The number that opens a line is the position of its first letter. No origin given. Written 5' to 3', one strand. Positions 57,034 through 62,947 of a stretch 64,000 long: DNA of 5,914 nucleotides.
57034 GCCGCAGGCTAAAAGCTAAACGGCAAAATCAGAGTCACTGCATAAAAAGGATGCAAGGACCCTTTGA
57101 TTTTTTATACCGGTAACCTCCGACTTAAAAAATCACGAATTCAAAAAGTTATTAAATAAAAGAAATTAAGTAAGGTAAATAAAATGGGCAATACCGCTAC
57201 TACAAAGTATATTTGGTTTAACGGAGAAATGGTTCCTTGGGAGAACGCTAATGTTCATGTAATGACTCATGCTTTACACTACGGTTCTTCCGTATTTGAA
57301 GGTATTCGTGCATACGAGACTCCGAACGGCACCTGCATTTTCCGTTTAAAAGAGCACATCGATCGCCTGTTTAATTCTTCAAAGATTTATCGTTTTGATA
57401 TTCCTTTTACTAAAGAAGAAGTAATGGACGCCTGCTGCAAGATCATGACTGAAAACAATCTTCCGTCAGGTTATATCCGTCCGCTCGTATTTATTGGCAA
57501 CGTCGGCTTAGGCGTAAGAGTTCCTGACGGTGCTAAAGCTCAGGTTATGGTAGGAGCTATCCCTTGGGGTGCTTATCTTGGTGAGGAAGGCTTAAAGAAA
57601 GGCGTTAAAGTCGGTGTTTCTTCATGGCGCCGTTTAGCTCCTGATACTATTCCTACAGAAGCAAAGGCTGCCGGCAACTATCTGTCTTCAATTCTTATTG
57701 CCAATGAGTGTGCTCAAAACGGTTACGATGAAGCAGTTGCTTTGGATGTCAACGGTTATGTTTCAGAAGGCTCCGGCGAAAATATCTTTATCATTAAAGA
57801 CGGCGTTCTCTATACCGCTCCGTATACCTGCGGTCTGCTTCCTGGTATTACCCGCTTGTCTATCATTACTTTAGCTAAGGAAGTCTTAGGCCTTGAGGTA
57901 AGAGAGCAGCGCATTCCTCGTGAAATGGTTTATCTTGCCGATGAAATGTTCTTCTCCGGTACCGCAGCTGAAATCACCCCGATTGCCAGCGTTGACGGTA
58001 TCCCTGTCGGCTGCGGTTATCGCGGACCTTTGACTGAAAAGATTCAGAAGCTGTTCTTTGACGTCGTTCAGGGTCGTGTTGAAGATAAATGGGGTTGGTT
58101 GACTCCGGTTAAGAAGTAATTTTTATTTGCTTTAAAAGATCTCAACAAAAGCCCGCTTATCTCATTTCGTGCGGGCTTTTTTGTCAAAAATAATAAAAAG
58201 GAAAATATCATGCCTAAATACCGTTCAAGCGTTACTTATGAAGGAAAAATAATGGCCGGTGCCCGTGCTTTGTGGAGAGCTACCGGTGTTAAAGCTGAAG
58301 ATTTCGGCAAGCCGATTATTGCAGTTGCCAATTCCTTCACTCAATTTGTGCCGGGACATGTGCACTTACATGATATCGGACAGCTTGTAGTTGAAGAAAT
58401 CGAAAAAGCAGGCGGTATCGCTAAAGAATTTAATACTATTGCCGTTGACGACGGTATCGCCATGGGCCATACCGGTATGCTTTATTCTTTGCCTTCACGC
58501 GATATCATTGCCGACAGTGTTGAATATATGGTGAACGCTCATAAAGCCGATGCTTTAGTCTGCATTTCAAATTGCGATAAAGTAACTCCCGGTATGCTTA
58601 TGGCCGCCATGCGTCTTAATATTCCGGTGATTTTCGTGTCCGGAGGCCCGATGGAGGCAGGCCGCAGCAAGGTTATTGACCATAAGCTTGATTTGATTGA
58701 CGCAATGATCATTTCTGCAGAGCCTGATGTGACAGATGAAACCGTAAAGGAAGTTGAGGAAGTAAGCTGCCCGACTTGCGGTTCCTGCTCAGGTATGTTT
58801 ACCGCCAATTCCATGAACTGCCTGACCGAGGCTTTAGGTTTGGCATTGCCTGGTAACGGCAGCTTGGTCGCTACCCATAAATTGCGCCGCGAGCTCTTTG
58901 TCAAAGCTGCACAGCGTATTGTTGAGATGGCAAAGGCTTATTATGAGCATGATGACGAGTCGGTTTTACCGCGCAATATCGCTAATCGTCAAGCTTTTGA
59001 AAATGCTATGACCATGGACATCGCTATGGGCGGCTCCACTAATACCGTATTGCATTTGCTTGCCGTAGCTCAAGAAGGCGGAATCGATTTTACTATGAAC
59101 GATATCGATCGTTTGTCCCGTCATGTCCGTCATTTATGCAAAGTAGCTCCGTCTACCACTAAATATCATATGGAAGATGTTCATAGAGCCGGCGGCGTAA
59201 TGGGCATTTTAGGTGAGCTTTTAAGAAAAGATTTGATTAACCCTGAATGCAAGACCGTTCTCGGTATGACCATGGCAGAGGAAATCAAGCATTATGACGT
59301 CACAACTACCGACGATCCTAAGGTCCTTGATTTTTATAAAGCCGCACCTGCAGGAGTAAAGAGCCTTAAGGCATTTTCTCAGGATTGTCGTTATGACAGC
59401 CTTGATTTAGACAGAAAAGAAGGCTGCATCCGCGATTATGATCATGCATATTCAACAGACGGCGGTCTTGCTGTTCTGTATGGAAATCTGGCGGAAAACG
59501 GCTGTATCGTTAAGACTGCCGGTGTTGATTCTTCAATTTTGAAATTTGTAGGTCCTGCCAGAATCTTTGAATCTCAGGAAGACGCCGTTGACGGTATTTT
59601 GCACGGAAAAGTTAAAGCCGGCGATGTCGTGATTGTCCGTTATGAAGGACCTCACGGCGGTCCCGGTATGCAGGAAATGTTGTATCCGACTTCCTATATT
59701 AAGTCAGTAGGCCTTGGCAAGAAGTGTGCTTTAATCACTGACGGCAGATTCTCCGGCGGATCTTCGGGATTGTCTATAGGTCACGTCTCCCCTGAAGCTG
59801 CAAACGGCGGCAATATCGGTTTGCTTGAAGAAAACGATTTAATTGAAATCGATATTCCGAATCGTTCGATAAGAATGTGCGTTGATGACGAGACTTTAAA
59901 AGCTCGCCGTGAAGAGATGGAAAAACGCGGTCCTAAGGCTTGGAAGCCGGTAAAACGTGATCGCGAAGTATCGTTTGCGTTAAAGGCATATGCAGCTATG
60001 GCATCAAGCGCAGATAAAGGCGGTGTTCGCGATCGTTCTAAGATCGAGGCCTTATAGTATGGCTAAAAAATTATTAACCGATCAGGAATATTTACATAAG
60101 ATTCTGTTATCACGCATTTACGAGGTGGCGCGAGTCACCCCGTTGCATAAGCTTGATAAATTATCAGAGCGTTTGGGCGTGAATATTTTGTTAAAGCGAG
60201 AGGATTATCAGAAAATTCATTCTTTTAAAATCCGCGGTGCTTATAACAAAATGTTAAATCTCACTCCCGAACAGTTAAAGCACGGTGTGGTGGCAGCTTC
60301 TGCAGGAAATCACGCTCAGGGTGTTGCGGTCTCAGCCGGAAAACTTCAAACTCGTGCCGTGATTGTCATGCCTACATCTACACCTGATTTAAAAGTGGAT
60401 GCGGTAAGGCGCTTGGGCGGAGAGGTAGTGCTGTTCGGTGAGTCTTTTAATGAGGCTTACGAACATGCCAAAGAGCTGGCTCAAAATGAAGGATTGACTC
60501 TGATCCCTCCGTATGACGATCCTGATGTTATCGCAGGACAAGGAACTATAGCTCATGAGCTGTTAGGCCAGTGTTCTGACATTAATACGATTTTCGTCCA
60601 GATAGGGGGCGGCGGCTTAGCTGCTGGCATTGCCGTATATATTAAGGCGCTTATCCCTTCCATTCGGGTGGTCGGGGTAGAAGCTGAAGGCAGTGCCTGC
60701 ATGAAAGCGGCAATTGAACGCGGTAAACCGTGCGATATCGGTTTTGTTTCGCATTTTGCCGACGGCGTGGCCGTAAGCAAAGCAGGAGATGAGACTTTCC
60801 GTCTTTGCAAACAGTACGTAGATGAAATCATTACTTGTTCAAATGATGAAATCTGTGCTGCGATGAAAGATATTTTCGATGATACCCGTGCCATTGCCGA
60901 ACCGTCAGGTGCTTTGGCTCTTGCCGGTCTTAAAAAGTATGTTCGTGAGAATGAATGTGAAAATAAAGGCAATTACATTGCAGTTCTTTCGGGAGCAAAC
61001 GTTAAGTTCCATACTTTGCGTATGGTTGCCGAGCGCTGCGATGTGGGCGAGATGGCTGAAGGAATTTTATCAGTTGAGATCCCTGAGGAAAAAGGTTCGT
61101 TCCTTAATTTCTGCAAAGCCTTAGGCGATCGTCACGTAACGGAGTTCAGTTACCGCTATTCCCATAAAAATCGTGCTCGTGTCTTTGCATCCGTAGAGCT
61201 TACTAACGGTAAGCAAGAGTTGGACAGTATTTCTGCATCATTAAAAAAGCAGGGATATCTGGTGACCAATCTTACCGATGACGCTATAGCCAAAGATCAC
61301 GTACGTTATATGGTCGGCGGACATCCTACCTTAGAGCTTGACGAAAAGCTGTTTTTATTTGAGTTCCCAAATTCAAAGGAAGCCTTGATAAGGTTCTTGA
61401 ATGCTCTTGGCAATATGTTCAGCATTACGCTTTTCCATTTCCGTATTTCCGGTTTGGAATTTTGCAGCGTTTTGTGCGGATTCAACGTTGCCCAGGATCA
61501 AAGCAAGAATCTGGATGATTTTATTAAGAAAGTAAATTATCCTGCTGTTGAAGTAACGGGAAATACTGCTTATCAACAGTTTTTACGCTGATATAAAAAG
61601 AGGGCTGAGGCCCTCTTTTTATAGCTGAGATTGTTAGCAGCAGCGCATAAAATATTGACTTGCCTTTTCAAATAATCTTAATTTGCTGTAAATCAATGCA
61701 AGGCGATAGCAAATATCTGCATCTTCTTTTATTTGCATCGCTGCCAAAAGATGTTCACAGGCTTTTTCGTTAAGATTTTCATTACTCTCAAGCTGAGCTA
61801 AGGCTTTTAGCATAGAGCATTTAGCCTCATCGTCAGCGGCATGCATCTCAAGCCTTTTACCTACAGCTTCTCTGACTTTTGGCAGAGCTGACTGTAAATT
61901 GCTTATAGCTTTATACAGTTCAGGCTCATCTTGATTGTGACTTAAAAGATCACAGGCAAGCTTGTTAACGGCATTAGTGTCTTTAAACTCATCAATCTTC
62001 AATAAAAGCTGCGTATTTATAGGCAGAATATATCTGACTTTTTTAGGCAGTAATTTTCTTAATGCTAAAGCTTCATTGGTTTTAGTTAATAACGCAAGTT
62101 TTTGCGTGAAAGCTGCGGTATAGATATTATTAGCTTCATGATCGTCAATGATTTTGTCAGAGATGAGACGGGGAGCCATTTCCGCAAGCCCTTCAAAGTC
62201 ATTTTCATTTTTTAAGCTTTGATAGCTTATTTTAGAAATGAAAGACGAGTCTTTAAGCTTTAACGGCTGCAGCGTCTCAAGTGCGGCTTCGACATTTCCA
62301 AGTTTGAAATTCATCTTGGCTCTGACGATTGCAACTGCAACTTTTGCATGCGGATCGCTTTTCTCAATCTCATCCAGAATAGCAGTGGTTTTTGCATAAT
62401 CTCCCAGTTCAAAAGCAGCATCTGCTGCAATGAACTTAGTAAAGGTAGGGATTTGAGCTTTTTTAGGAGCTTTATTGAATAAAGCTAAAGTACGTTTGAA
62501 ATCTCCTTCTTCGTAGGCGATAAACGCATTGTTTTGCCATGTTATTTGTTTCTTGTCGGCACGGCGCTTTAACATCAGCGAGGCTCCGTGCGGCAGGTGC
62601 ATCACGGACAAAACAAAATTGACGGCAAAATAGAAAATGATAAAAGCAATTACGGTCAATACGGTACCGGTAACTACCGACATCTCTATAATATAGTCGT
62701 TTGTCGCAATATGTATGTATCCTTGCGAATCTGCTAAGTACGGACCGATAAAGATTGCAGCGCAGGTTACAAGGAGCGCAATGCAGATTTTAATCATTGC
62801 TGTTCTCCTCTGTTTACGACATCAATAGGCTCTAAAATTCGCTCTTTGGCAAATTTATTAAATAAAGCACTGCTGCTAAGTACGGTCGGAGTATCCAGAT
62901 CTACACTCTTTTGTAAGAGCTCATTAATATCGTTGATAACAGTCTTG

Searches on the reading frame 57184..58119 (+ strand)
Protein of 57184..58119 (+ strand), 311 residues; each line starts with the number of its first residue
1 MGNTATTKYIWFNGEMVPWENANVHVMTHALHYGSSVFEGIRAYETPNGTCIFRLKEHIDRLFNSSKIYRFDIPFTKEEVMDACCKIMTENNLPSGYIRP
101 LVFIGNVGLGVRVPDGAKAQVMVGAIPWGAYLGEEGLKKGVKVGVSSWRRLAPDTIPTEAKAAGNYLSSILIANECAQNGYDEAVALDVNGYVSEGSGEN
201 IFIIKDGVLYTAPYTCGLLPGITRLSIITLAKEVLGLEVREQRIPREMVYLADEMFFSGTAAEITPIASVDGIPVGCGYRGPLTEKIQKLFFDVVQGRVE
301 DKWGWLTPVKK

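Call 54: search_protein_families(library=pfam, proteins=[window:57184-58119:+], max_evalue=1e-8)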
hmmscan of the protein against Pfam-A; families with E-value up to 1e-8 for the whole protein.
window:57184-58119:+ (311 aa): 1 family
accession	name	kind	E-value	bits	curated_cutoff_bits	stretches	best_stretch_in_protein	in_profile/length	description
PF01063.24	Aminotran_4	-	5.7e-50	170.7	28.5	1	37-270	2-223/223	Amino-transferase class IV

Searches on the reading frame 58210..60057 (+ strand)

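Call 54: search_protein_families(library=pfam, proteins=[window:58210-60057:+], max_evalue=1e-8)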
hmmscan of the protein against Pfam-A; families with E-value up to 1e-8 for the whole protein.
window:58210-60057:+ (615 aa): 2 families
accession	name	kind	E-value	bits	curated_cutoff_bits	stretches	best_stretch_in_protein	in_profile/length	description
PF00920.27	ILVD_EDD_N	-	7.9e-129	429.8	27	1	34-357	1-315/316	Dihydroxy-acid/6-phosphogluconate dehydratase N-terminal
PF24877.1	ILV_EDD_C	-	4.7e-73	245.1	27.7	1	406-604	2-190/191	Dihydroxy-acid/6-phosphogluconate dehydratase C-terminal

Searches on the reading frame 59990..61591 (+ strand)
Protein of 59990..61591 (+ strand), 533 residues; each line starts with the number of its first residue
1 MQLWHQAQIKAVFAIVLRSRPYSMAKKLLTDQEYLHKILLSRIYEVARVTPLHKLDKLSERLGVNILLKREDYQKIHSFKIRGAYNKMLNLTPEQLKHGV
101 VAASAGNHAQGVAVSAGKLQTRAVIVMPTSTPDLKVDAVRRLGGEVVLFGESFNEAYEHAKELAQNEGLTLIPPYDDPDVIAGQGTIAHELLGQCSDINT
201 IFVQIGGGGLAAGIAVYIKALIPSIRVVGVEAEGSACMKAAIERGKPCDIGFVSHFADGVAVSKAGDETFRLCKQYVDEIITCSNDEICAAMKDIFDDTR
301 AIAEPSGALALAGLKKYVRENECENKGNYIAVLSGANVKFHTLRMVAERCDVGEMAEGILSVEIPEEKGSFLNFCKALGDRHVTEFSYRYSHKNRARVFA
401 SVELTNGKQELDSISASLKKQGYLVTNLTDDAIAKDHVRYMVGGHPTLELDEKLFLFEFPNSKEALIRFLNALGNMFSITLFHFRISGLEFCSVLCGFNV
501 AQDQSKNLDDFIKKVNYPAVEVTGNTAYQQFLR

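Call 54: search_protein_families(library=pfam, proteins=[window:59990-61591:+], max_evalue=1e-8)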
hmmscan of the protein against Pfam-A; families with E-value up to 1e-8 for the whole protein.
window:59990-61591:+ (533 aa): 2 families
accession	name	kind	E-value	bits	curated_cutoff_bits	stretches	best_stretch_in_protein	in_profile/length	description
PF00291.31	PALP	-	6.3e-83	278.9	35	1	47-335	5-295/295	Pyridoxal-phosphate dependent enzyme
PF00585.24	Thr_dehydrat_C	-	1.4e-38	131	27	2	348-438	1-91/91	C-terminal regulatory domain of Threonine dehydratase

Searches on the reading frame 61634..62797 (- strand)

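Call 54: search_protein_families(library=pfam, proteins=[window:61634-62797:-], max_evalue=1e-8)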
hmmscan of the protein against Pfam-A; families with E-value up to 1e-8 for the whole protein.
window:61634-62797:- (387 aa): 1 family
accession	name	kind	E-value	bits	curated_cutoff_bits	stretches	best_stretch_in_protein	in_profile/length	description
PF07219.19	HemY_N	-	1.8e-15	57.4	31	1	26-131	1-106/107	HemY protein N-terminus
